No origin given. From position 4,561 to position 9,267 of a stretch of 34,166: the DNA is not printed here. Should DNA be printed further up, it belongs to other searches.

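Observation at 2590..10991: hdrC-hdrB-(wHTH)-hdrL-mvhD-metV-metF: Moorella-type methylene-THF reductase cluster with a built-in NAD(P)H module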

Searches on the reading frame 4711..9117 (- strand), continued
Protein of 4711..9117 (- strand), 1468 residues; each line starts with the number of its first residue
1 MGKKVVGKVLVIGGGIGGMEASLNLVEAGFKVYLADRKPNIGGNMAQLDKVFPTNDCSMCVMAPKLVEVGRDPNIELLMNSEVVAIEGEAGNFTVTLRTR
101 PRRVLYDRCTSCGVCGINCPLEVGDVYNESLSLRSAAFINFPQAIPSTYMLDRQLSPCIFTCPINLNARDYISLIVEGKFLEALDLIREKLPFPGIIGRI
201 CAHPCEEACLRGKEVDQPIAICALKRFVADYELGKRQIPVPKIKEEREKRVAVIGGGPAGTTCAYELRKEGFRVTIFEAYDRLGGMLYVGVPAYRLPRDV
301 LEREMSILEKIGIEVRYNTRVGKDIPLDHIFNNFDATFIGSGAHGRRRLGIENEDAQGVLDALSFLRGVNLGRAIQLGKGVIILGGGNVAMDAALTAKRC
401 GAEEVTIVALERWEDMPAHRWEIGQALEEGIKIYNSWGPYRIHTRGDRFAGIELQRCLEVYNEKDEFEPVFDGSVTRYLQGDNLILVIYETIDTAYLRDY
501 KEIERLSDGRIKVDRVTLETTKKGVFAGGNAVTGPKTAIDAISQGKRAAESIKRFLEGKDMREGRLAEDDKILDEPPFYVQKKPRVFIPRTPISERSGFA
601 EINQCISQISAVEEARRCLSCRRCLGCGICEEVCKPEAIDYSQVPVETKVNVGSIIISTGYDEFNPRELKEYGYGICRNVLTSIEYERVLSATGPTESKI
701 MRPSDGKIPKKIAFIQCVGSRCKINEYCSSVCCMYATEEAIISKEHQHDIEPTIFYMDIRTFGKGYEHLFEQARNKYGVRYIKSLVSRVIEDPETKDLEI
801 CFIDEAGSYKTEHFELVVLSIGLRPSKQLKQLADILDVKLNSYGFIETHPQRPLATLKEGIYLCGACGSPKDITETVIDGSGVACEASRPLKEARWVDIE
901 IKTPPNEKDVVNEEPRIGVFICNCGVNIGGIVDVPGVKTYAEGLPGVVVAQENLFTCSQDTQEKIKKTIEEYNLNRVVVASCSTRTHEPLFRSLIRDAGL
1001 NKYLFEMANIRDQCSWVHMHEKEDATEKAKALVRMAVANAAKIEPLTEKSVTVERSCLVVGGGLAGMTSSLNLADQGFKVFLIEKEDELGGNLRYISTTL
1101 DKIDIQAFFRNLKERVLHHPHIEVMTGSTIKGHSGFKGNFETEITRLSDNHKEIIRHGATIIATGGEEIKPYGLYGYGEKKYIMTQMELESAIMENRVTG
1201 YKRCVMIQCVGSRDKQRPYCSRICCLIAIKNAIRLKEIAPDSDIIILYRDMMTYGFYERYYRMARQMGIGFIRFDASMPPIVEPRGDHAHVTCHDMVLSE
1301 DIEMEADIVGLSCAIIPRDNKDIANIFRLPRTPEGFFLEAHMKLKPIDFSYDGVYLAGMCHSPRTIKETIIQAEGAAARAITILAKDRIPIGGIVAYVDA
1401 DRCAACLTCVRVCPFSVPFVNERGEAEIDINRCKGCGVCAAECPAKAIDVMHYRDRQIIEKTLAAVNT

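Call 27: search_solved_structures(query=window:4711-9117:-, max_evalue=1e-100, show_alignments=1)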
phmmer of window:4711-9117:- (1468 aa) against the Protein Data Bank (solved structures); distinct sequences matched with E-value up to 1e-100: 6.
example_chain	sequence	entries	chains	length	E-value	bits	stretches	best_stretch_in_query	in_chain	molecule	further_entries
5odc_A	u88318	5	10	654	7e-197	659.9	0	913-1085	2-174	Heterodisulfide reductase, subunit A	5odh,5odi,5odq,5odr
8rvu_a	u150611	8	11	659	4e-190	637.5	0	907-1085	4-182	H(2):CoB-CoM heterodisulfide,ferredoxin reductase subunit A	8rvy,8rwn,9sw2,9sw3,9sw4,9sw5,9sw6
8rvv_A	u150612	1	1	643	6.6e-188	630.1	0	915-1085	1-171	H(2):CoB-CoM heterodisulfide,ferredoxin reductase subunit A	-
9sfi_A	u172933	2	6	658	2e-165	555.6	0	623-800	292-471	CoB--CoM heterodisulfide reductase iron-sulfur subunit A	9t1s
7bkb_A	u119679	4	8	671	6.7e-151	507.5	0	912-1085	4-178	CoB--CoM heterodisulfide reductase iron-sulfur subunit A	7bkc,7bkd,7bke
9bov_A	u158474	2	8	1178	1.7e-110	373.6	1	156-627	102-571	Molybdopterin oxidoreductase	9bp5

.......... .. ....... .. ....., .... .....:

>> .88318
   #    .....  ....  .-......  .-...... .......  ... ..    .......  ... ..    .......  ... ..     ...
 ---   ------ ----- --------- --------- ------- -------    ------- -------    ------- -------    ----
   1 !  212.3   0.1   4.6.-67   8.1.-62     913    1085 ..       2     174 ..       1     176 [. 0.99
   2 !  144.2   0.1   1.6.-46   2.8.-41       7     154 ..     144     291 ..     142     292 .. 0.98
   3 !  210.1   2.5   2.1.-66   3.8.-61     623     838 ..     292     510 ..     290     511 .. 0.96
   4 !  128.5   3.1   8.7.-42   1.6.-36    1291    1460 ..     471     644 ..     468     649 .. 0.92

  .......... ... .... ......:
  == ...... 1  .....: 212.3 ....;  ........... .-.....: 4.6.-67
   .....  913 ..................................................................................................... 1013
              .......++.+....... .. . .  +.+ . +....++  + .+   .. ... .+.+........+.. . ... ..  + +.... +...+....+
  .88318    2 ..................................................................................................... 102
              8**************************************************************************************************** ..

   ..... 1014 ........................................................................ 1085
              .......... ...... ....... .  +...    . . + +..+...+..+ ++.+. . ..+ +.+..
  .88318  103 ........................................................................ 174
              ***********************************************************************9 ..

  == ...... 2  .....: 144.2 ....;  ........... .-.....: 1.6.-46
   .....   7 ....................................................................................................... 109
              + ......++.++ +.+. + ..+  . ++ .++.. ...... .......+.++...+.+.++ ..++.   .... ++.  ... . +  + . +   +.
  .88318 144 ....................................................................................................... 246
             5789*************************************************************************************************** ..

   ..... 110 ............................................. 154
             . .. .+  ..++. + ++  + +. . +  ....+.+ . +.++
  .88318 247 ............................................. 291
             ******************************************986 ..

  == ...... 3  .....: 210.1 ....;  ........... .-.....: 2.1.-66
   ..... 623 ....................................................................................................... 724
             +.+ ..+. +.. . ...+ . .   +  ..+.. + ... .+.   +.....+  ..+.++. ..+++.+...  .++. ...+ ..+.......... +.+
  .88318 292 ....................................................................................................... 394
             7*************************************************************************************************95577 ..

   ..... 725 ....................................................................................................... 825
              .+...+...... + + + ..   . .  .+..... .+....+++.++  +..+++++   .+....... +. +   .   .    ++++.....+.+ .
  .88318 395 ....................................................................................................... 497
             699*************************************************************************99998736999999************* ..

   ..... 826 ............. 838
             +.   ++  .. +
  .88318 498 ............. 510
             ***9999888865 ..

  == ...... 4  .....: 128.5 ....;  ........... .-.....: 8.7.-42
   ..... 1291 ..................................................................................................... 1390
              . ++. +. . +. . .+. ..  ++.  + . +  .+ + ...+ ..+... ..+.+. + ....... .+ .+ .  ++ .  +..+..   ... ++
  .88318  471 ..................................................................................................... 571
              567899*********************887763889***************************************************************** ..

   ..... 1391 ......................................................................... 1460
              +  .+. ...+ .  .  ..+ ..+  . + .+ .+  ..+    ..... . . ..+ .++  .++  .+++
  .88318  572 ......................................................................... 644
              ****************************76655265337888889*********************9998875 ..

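Call 63: search_protein_families(library=pfam, proteins=[L019:3256-5016:+, L019:5160-6056:+, L019:14798-16807:+, L019:17071-17826:+, L019:18179-19216:+, L021:16851-17609:+, L021:18181-19128:+, L006:4856-6052:-, L006:15685-16488:-, L021:1738-3717:+], max_evalue=0.0001)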
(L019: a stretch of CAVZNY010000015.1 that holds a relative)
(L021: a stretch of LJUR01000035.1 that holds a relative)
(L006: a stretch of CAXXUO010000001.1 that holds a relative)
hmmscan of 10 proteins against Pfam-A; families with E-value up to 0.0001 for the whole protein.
L019:3256-5016:+ (586 aa): 1 family
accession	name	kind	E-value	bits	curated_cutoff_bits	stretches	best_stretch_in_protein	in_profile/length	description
PF01268.25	FTHFS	-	1.6e-215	717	27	1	9-586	2-556/556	Formate--tetrahydrofolate ligase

L019:5160-6056:+ (298 aa): 2 families
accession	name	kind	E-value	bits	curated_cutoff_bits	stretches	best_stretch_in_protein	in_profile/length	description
PF02882.25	THF_DHG_CYH_C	-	1e-66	223.6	27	1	124-289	1-157/160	Tetrahydrofolate dehydrogenase/cyclohydrolase, NAD(P)-binding domain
PF00763.28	THF_DHG_CYH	-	2.7e-41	140.9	32.8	1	6-121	1-115/115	Tetrahydrofolate dehydrogenase/cyclohydrolase, catalytic domain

L019:14798-16807:+ (669 aa): 4 families
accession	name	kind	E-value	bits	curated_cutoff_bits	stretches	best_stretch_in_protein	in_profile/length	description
PF14574.11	RACo_C_ter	-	5.3e-102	340.8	27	1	387-645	2-260/261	C-terminal domain of RACo the ASKHA domain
PF17651.6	Raco_middle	-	2e-56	190.6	26.8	1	223-384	1-163/163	RACo middle region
PF17650.6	RACo_linker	-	3.7e-17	62.3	26.2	1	124-219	8-85/86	RACo linker region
PF00111.32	Fer2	-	2.3e-14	53.5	21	1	7-78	5-76/77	2Fe-2S iron-sulfur cluster binding domain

L019:17071-17826:+ (251 aa): 5 families
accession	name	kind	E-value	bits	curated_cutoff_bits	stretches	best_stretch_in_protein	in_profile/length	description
PF01656.29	CbiA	-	9.2e-15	55.2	25.4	1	5-228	2-124/125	CobQ/CobB/MinD/ParA nucleotide binding domain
PF13614.12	AAA_31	-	3e-11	44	27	1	3-146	2-137/177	AAA domain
PF02374.21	ArsA_ATPase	-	1.1e-08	35.1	24.3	1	3-65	2-63/305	Anion-transporting ATPase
PF10609.15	ParA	-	5.8e-06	26.4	27.1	0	4-40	5-41/246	NUBPL iron-transfer P-loop NTPase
PF01935.23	DUF87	-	7.1e-05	23.4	23.2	0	5-39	26-60/220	Helicase HerA, central domain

L019:18179-19216:+ (345 aa): 1 family
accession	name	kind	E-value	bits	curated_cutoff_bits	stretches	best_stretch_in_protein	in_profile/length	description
PF03599.22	CdhD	-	4.4e-43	147.9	24.8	1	46-330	1-244/387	CO dehydrogenase/acetyl-CoA synthase delta subunit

L021:16851-17609:+ (252 aa): 3 families
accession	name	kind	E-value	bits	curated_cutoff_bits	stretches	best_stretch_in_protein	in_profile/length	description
PF01656.29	CbiA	-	1.6e-13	51.2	25.4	1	5-229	2-125/125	CobQ/CobB/MinD/ParA nucleotide binding domain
PF13614.12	AAA_31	-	3e-10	40.8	27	1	3-168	2-162/177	AAA domain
PF02374.21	ArsA_ATPase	-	4.2e-07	29.9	24.3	1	3-55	2-53/305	Anion-transporting ATPase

L021:18181-19128:+ (315 aa): 1 family
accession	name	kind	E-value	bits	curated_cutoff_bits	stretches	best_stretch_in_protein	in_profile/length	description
PF03599.22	CdhD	-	4.4e-46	157.8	24.8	1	16-301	1-245/387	CO dehydrogenase/acetyl-CoA synthase delta subunit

L006:4856-6052:- (398 aa): 1 family
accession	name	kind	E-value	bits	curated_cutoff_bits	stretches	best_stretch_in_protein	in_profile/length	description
PF01875.22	Memo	-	1.5e-32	113.3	27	1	112-393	3-267/269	Memo-like protein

L006:15685-16488:- (267 aa): 2 families
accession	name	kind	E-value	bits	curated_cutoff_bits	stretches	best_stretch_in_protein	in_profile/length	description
PF00398.26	RrnaAD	-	5.9e-49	167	24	1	3-259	5-262/263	Ribosomal RNA adenine dimethylase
PF13649.12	Methyltransf_25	-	1.9e-05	25.7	27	1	32-93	1-61/97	Methyltransferase domain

L021:1738-3717:+ (659 aa): 6 families
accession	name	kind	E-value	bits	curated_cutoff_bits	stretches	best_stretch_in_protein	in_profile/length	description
PF17202.10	sCache_3_3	-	4.6e-35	120.6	28.8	1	220-333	2-105/107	Single cache domain 3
PF17201.10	Cache_3-Cache_2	-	6e-27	95.1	27.7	1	216-334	73-194/299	Cache 3/Cache 2 fusion domain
PF02518.31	HATPase_c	-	7.2e-27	94.5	26.4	1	545-654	2-109/111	Histidine kinase-, DNA gyrase B-, and HSP90-like ATPase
PF00672.30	HAMP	-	8.2e-16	58.5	25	1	356-407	1-52/53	HAMP domain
PF00512.31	HisKA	-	6.9e-11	42.5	26.9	1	429-495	4-66/66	His Kinase A (phospho-acceptor) domain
PF17203.10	sCache_3_2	-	7.5e-09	36.2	28.4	1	247-327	52-130/140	Single cache domain 3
